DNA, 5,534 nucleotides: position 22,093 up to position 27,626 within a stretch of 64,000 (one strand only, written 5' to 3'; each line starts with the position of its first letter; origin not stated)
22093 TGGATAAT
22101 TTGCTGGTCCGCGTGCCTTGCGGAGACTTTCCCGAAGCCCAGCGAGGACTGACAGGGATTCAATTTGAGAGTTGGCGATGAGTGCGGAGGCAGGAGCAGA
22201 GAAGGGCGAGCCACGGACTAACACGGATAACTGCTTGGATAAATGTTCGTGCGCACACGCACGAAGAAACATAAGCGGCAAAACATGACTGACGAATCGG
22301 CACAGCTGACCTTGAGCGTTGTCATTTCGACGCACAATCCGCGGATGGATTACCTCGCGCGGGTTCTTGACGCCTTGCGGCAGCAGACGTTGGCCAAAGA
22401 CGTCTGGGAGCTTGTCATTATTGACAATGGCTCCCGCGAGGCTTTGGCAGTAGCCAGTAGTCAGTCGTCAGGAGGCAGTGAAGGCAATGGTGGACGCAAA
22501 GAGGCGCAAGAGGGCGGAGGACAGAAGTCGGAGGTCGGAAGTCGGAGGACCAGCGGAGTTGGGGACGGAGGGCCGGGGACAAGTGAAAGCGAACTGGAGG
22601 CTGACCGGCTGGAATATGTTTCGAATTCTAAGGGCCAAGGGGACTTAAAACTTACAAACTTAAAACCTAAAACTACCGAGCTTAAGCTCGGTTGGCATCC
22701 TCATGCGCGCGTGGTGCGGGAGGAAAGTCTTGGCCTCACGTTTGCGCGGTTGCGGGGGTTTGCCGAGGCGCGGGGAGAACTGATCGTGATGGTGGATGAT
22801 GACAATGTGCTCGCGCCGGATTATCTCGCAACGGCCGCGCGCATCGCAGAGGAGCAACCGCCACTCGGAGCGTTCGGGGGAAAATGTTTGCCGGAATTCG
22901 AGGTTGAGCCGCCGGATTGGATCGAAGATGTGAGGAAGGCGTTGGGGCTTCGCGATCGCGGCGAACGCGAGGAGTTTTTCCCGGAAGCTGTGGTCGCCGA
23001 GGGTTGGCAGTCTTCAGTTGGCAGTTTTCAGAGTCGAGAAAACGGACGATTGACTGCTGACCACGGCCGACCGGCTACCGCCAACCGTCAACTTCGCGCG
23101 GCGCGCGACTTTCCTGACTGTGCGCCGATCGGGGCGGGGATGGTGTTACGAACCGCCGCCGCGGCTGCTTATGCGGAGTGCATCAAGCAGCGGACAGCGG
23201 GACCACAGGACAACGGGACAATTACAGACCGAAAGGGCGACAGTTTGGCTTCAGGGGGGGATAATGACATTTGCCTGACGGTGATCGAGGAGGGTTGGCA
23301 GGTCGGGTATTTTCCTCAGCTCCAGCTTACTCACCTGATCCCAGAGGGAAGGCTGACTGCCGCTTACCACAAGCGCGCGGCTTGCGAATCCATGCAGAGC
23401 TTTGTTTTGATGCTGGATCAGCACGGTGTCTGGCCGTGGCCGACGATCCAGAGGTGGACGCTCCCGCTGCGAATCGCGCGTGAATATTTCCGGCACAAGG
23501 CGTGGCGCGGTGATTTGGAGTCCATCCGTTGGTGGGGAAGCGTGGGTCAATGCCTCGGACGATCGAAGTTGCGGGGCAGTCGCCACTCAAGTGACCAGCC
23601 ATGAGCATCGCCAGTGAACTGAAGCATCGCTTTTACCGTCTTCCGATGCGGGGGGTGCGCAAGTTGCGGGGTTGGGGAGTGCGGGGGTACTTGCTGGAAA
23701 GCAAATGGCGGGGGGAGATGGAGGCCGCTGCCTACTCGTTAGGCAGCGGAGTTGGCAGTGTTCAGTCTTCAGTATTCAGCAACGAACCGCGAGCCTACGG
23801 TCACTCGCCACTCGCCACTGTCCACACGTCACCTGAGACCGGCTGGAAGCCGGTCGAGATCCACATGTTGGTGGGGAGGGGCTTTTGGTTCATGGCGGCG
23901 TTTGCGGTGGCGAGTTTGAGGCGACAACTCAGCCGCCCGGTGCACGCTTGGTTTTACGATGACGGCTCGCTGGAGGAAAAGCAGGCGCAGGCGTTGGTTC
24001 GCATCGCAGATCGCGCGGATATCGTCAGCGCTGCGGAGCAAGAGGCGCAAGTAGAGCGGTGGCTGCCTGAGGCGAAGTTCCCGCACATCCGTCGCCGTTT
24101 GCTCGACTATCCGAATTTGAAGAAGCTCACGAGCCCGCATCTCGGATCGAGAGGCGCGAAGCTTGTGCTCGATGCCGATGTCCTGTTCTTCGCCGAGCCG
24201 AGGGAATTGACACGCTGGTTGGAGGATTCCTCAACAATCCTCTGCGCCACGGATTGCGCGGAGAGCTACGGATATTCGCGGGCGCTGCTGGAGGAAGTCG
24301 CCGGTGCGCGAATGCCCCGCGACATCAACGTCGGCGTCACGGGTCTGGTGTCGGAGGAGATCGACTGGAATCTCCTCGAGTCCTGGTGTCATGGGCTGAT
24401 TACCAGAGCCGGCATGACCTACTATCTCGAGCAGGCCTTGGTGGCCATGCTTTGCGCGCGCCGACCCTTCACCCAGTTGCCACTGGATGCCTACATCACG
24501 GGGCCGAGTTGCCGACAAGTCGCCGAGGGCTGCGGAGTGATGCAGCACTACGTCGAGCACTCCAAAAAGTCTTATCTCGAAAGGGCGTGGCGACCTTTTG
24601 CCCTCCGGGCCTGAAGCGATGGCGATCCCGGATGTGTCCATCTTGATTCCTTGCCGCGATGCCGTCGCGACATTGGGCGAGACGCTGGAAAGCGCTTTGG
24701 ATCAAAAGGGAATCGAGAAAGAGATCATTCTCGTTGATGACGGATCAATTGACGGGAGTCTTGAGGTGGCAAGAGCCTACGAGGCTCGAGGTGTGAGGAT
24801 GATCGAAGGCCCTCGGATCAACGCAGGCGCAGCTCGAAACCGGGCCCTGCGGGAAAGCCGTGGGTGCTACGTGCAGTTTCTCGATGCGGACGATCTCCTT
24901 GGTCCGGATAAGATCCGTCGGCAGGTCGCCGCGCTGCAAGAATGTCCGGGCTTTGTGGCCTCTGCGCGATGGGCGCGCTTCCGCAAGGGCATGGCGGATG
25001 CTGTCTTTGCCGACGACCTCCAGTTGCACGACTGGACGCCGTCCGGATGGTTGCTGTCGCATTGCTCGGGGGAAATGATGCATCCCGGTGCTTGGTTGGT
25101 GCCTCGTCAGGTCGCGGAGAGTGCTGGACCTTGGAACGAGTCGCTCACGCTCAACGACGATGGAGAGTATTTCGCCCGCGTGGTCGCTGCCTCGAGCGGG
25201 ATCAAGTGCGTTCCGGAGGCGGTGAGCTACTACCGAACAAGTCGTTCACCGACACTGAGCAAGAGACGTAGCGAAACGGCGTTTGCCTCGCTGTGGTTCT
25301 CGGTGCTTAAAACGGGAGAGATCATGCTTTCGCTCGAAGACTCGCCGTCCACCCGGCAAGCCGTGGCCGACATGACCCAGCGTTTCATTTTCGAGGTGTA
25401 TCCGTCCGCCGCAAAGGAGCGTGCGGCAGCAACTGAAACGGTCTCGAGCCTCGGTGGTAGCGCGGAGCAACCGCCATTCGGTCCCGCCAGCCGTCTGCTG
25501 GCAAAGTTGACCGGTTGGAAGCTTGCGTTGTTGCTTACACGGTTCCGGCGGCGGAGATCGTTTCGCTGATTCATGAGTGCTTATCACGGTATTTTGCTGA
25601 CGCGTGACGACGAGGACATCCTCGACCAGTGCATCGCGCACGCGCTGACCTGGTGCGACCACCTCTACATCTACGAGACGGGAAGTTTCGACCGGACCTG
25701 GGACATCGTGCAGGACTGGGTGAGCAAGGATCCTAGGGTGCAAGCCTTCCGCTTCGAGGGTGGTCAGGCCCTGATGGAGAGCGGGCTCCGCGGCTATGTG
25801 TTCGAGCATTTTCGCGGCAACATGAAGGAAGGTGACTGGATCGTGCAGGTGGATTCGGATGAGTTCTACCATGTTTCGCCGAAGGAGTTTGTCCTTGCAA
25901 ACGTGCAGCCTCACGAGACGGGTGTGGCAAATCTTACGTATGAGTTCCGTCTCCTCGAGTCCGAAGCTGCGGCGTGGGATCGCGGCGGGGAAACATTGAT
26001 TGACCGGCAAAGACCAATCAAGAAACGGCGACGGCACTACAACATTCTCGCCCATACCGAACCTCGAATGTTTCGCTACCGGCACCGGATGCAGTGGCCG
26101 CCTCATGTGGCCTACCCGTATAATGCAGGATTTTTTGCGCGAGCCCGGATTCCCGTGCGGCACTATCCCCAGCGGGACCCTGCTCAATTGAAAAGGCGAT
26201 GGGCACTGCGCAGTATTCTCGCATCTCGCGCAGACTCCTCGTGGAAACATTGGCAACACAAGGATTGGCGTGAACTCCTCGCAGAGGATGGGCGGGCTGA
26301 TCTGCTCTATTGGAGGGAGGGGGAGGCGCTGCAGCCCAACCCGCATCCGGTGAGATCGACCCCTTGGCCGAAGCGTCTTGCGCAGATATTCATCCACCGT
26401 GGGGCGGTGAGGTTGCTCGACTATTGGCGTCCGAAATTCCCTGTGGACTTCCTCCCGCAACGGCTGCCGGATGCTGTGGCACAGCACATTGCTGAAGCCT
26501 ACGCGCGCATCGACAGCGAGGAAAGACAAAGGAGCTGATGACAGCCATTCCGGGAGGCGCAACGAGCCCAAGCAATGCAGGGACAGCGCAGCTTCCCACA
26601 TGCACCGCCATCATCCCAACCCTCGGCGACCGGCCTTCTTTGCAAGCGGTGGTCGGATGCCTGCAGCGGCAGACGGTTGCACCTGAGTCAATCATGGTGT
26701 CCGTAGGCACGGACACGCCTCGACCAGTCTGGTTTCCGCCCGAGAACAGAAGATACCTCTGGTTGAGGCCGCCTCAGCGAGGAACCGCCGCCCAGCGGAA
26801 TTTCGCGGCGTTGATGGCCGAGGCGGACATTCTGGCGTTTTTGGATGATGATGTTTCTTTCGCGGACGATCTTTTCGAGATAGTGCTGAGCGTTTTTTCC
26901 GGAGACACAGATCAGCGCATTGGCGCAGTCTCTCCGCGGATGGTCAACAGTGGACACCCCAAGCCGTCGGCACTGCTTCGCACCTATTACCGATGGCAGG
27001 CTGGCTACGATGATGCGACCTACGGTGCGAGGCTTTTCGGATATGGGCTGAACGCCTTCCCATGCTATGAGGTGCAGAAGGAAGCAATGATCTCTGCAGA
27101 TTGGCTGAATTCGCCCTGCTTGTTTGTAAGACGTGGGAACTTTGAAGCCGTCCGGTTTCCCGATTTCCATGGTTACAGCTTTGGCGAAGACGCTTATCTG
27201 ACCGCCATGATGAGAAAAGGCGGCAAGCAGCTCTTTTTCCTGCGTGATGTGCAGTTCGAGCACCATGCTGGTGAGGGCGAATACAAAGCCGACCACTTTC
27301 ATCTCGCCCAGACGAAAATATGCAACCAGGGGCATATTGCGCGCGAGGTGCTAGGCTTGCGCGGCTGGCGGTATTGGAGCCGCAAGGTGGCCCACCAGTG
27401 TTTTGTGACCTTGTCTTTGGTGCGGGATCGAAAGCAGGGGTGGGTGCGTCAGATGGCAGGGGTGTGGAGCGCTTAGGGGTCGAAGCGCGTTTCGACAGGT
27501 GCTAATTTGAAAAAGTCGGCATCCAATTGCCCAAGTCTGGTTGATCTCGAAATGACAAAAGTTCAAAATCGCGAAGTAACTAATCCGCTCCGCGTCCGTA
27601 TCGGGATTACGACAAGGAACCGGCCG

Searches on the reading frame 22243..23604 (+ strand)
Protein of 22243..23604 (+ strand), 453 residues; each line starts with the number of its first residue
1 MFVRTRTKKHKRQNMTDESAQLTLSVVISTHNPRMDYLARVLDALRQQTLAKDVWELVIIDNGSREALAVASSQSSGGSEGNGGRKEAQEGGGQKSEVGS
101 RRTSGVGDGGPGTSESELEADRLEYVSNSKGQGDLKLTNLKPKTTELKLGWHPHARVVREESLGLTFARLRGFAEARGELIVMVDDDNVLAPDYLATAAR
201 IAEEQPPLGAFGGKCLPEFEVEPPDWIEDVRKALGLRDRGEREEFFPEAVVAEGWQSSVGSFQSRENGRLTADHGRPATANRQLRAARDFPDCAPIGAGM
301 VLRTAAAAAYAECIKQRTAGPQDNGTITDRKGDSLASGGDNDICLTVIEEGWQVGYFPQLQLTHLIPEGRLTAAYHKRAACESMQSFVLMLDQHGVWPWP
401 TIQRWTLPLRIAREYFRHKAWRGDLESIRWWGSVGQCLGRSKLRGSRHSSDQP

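Call 43: search_protein_families(library=pfam, proteins=[window:22243-23604:+], max_evalue=0.001)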
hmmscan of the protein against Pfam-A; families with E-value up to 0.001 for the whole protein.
window:22243-23604:+ (453 aa): 3 families
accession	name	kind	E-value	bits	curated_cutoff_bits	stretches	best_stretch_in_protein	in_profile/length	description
PF00535.33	Glycos_transf_2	-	2e-15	57.6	23.3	2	152-212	52-113/168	Glycosyl transferase family 2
PF13641.12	Glyco_tranf_2_3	-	2.2e-09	38.1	27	1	155-369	60-216/230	Glycosyltransferase like family 2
PF13632.12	Glyco_trans_2_3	-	0.00095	19.5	27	0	181-220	2-39/198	Glycosyl transferase family group 2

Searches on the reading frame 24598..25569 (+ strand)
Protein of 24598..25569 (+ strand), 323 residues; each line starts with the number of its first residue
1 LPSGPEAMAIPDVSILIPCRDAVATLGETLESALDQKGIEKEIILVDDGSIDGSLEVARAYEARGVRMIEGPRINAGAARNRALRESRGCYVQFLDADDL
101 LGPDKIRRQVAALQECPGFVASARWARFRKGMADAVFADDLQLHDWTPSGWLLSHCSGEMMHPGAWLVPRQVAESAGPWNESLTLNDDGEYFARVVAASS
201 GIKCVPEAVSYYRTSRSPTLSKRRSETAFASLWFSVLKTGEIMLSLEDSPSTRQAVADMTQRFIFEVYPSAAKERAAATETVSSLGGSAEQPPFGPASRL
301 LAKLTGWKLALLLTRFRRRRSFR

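Call 43: search_protein_families(library=pfam, proteins=[window:24598-25569:+], max_evalue=0.001)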
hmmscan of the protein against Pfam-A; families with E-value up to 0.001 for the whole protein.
window:24598-25569:+ (323 aa): 3 families
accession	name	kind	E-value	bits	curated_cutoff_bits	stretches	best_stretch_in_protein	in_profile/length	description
PF00535.33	Glycos_transf_2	-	1.6e-26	93.6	23.3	1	14-133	1-124/168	Glycosyl transferase family 2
PF13641.12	Glyco_tranf_2_3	-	1e-14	55.5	27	1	11-223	1-222/230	Glycosyltransferase like family 2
PF10111.15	Glyco_tranf_2_2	-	9e-07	29.1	27.3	1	24-137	11-135/276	Glycosyltransferase like family 2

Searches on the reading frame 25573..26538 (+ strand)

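Call 43: search_protein_families(library=pfam, proteins=[window:25573-26538:+], max_evalue=0.001)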
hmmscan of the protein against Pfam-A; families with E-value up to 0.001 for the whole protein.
window:25573-26538:+ (321 aa): 2 families
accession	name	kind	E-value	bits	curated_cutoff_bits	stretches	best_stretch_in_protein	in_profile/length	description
PF13704.12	Glyco_tranf_2_4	-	4.1e-13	50.1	27.5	1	11-104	1-89/98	Glycosyl transferase family 2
PF00535.33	Glycos_transf_2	-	6.3e-05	23.4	23.3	1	11-138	7-130/168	Glycosyl transferase family 2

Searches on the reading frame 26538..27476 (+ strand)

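Call 44: search_protein_families(library=pfam, proteins=[window:26538-27476:+], max_evalue=0.001)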
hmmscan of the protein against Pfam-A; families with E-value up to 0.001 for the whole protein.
window:26538-27476:+ (312 aa): 2 families
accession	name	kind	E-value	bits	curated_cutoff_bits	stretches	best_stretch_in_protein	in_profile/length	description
PF00535.33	Glycos_transf_2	-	2e-06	28.3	23.3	1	76-144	58-128/168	Glycosyl transferase family 2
PF13641.12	Glyco_tranf_2_3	-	0.00011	22.7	27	1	22-242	3-211/230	Glycosyltransferase like family 2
